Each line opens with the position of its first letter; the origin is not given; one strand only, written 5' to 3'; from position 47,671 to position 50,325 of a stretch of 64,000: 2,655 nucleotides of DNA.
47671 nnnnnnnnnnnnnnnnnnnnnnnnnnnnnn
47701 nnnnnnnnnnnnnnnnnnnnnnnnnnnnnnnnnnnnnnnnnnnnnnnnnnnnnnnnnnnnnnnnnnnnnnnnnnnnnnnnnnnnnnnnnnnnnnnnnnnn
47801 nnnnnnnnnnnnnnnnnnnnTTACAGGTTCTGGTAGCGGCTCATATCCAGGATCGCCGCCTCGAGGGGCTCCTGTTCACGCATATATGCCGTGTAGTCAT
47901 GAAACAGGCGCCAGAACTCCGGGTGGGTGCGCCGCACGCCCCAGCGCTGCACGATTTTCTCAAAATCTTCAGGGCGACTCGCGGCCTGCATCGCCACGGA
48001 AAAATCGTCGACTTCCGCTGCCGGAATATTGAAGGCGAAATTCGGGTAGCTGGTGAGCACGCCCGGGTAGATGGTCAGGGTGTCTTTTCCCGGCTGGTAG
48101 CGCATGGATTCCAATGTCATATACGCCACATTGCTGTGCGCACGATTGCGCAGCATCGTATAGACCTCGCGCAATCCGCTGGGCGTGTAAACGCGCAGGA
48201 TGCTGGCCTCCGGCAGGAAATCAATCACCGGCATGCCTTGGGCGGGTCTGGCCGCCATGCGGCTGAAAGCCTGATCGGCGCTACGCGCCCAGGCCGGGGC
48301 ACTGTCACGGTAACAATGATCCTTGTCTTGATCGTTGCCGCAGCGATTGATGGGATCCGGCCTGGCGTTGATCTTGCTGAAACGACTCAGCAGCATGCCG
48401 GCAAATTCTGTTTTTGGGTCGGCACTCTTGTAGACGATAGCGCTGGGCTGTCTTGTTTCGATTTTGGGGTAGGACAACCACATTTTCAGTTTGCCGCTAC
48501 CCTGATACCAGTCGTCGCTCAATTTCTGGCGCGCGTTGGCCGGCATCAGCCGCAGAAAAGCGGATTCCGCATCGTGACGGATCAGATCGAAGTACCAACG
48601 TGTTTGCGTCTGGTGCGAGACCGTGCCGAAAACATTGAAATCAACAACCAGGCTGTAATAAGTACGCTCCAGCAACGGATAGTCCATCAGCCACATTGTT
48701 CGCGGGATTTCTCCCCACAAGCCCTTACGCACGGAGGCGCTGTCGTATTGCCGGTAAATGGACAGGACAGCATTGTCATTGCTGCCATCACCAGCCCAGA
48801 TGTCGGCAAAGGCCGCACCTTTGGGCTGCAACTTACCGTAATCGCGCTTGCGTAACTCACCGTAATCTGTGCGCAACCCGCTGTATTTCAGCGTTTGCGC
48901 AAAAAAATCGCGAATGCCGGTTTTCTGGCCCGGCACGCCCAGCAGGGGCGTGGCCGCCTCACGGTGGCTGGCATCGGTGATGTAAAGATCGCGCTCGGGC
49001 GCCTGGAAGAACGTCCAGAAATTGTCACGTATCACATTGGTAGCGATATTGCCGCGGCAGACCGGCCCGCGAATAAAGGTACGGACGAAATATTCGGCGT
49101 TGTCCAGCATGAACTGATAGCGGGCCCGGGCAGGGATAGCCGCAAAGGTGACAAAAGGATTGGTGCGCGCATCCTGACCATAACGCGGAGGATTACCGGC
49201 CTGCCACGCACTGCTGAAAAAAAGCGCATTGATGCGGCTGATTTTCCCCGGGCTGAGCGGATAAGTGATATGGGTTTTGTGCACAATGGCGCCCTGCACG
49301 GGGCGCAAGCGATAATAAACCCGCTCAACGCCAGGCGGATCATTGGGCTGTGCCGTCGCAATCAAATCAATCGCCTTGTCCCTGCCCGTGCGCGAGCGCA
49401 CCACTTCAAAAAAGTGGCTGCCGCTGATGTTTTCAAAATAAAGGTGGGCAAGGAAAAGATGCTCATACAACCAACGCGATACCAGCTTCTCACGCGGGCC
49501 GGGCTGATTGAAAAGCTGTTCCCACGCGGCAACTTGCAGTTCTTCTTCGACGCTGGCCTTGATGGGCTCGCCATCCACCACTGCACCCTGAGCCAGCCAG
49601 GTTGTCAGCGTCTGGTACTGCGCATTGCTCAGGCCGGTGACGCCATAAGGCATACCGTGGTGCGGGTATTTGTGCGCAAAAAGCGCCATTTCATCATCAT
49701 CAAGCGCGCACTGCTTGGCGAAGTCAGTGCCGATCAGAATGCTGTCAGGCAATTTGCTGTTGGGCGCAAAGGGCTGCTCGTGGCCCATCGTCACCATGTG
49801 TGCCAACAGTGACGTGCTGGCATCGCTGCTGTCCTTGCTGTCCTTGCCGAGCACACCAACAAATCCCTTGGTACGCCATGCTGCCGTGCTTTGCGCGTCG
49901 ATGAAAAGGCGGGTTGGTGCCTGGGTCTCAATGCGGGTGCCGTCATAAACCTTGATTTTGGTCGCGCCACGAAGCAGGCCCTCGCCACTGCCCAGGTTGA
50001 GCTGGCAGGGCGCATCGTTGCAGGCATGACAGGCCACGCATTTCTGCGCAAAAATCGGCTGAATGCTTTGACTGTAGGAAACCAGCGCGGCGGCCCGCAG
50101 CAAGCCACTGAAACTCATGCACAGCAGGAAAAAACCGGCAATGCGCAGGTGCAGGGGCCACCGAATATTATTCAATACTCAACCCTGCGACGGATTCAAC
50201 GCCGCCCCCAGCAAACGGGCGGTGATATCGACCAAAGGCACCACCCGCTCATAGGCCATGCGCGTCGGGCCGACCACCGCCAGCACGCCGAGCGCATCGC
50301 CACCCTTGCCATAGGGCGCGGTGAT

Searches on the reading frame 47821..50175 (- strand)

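Call 75: search_protein_families(library=pfam, proteins=[window:47821-50175:-], max_evalue=0.001)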
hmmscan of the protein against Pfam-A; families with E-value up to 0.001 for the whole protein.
window:47821-50175:- (784 aa): 1 family
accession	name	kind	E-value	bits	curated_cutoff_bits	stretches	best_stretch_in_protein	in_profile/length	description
PF06934.16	CTI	-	5.6e-267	888.3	25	1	86-783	2-692/692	Fatty acid cis/trans isomerase (CTI)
